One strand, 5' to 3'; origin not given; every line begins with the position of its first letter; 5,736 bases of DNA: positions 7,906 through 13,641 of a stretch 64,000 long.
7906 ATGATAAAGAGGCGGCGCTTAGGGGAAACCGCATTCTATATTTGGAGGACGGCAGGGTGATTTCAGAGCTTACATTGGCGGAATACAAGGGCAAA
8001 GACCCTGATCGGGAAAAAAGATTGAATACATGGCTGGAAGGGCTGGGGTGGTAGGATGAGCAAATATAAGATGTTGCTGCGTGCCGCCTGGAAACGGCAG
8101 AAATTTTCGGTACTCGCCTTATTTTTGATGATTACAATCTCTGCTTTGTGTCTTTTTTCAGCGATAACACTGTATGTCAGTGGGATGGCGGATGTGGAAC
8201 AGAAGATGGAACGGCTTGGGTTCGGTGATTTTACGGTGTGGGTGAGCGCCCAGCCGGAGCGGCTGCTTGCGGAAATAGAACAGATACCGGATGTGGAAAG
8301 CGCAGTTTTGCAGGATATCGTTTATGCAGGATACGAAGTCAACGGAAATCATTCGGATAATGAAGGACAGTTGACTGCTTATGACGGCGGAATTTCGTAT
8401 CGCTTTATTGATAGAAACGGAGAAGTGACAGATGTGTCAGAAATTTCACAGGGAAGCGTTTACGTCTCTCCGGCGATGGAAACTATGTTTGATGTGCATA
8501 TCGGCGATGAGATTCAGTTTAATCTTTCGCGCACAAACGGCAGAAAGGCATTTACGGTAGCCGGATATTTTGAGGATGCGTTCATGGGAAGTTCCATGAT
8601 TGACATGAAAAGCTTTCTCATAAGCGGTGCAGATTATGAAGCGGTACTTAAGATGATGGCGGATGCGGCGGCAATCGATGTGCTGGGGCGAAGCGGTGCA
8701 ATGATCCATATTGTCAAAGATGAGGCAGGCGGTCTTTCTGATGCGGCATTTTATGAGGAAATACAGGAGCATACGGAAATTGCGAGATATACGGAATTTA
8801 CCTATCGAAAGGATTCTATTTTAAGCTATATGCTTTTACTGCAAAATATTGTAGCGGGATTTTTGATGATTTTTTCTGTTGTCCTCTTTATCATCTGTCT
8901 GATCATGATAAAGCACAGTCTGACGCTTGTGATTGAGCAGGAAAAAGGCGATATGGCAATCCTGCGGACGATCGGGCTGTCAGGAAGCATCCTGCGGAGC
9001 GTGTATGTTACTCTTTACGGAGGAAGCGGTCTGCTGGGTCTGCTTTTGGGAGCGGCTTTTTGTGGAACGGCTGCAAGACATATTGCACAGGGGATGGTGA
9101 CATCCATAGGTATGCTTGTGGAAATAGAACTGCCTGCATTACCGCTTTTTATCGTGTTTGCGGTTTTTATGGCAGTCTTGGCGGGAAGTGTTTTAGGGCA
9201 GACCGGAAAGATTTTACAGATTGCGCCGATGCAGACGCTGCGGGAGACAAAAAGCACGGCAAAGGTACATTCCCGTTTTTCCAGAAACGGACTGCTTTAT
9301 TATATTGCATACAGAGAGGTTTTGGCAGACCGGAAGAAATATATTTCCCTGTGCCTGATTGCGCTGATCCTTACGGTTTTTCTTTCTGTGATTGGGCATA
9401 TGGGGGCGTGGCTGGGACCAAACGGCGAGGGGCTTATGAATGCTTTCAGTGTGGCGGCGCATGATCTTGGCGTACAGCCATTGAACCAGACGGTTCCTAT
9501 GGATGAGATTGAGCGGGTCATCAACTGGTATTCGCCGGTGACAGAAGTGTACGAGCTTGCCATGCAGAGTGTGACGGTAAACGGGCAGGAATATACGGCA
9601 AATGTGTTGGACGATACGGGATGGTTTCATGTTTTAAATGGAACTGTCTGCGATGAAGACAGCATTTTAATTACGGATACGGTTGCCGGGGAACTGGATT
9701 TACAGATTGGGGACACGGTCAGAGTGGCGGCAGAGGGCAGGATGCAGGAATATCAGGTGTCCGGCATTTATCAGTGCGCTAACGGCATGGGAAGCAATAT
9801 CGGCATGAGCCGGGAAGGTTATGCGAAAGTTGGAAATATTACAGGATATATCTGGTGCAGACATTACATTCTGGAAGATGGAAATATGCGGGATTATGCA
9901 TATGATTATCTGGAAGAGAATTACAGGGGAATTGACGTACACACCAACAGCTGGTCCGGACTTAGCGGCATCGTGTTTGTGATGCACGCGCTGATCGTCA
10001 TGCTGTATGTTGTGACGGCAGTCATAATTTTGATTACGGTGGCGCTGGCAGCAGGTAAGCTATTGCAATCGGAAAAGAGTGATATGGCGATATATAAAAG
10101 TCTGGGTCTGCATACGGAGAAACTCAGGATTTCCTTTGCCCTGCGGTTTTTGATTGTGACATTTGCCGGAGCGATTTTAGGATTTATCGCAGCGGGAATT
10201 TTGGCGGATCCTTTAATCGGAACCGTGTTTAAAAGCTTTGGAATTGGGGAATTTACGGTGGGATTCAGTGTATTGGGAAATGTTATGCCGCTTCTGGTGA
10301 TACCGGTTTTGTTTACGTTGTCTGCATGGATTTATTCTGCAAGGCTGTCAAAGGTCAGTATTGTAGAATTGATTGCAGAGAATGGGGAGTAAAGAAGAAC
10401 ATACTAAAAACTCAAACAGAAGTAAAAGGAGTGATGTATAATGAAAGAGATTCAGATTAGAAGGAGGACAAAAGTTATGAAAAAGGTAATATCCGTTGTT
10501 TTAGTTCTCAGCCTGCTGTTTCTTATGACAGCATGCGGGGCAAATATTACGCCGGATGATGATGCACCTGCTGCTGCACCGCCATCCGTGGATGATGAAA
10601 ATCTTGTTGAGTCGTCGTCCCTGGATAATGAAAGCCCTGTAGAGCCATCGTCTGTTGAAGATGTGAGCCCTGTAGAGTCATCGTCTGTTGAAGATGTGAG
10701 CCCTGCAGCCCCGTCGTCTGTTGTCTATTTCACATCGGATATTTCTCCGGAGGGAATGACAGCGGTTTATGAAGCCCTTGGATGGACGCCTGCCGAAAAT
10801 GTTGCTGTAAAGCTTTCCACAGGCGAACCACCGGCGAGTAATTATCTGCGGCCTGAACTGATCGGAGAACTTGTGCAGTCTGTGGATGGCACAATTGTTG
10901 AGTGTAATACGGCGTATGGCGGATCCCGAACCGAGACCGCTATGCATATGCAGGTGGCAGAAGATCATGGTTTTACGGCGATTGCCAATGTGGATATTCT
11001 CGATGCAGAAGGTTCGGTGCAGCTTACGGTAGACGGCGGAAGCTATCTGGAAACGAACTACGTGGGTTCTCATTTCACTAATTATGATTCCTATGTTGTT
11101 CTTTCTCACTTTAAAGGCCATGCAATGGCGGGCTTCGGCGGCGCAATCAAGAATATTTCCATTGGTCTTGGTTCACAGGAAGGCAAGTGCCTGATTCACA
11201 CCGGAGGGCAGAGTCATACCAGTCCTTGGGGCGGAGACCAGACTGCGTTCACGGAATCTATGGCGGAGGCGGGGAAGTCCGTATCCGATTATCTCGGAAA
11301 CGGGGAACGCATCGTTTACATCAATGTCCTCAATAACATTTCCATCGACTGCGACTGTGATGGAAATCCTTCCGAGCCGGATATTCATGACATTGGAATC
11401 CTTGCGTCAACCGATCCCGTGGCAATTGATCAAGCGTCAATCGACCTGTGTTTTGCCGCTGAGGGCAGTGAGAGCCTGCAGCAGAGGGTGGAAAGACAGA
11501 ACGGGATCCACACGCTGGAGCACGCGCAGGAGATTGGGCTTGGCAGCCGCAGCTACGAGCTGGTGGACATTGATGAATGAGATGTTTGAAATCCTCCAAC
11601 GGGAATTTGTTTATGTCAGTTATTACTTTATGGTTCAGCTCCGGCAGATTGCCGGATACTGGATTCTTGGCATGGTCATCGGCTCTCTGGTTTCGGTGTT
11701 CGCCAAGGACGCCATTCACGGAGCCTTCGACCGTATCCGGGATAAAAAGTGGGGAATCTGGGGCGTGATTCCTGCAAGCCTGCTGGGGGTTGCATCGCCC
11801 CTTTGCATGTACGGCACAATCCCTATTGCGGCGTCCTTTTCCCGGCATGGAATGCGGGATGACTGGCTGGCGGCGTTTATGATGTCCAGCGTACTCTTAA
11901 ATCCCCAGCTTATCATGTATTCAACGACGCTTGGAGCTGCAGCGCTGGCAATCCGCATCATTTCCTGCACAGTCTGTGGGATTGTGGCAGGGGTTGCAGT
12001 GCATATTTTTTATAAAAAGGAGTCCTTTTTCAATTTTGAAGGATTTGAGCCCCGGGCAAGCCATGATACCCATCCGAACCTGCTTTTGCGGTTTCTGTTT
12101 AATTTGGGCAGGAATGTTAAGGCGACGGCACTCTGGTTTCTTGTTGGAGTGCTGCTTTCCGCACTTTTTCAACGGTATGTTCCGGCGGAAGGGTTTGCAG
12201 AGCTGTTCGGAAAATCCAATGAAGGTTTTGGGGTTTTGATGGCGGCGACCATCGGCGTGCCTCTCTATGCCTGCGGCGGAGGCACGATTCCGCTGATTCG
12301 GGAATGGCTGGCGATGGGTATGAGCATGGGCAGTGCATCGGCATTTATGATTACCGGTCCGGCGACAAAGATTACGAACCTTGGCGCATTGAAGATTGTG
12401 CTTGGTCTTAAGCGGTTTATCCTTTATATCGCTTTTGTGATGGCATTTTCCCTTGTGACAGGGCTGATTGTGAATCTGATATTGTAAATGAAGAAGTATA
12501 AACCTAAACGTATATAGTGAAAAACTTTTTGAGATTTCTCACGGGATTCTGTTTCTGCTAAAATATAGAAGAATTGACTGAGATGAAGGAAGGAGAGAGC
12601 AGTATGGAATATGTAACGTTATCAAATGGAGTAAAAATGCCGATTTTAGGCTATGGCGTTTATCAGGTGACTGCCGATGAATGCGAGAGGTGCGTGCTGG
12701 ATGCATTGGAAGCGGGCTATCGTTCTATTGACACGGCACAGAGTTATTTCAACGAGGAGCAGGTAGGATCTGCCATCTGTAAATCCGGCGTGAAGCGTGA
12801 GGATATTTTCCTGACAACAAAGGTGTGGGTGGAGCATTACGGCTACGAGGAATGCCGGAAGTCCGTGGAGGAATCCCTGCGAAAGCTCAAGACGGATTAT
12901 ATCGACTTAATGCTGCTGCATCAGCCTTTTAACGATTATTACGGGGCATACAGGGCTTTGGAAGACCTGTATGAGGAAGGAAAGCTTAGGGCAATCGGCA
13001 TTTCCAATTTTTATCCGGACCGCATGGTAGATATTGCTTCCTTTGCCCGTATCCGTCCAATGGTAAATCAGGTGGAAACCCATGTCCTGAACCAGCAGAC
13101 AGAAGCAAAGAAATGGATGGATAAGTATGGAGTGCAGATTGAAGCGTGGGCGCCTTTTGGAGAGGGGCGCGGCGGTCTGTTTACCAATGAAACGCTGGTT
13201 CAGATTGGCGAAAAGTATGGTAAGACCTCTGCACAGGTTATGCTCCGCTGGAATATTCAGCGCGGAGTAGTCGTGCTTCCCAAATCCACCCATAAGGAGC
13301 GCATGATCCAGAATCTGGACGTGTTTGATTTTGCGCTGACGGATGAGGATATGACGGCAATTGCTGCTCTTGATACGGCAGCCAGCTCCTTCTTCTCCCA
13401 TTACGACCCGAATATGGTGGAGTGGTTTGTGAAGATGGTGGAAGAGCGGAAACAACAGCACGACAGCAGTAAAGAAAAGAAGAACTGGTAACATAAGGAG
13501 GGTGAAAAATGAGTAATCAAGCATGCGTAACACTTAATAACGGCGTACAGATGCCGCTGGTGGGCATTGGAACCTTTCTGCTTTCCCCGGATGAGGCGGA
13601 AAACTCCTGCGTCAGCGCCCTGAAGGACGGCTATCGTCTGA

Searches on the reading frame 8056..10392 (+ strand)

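Call 39: search_protein_families(library=pfam, max_evalue=0.001, proteins=[window:8056-10392:+])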
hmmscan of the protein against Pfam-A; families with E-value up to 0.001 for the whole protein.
window:8056-10392:+ (778 aa): 2 families
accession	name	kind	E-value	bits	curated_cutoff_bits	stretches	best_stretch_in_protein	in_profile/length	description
PF12704.14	MacB_PCD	-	5.4e-10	40.3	27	1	480-583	66-165/207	MacB-like periplasmic core domain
PF02687.27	FtsX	-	1.4e-08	35.3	25.5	2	649-764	2-118/120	FtsX-like permease C-terminal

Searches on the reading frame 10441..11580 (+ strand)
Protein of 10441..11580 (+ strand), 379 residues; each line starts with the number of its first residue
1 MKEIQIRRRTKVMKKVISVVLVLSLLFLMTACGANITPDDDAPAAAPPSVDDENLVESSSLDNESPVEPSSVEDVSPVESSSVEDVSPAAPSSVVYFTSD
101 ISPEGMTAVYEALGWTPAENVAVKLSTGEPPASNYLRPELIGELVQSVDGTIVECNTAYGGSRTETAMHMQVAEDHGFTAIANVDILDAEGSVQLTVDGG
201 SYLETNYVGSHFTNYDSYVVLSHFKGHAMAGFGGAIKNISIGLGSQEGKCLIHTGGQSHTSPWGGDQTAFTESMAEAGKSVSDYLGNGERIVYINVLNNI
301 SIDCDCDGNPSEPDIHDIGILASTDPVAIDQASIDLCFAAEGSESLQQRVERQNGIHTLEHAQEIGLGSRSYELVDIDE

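Call 39: search_protein_families(library=pfam, max_evalue=0.001, proteins=[window:10441-11580:+])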
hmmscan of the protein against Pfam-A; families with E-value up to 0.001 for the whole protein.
window:10441-11580:+ (379 aa): 1 family
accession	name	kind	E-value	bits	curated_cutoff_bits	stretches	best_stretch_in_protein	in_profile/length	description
PF04015.17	DUF362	-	1.6e-45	156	24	1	121-335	1-200/200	Domain of unknown function (DUF362)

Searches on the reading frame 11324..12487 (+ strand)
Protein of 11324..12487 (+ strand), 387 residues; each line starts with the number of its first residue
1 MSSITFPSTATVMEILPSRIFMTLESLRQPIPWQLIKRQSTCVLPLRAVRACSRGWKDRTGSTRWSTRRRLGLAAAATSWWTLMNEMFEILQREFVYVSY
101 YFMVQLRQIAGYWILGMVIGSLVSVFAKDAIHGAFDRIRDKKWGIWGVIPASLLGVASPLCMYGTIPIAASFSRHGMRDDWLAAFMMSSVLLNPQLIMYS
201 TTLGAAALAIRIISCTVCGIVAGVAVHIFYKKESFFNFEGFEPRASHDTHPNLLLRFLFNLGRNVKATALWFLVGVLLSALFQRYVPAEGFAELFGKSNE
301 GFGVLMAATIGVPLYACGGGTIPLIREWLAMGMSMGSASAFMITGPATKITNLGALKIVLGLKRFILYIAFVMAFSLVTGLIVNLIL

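Call 69: search_protein_families(library=pfam, max_evalue=0.001, proteins=[window:11324-12487:+])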
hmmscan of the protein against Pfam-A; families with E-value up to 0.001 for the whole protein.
window:11324-12487:+ (387 aa): 1 family
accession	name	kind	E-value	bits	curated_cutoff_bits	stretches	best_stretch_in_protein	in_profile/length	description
PF03773.19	ArsP_1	-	3.4e-30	105.6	32.3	1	115-384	22-293/294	Predicted permease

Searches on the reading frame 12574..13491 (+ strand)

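Call 39: search_protein_families(library=pfam, max_evalue=0.001, proteins=[window:12574-13491:+])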
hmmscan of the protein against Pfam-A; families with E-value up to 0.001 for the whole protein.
window:12574-13491:+ (305 aa): 1 family
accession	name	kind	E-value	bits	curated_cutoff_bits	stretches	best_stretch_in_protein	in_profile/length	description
PF00248.27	Aldo_ket_red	-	2.3e-53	181.6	24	1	31-266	15-289/291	Aldo/keto reductase family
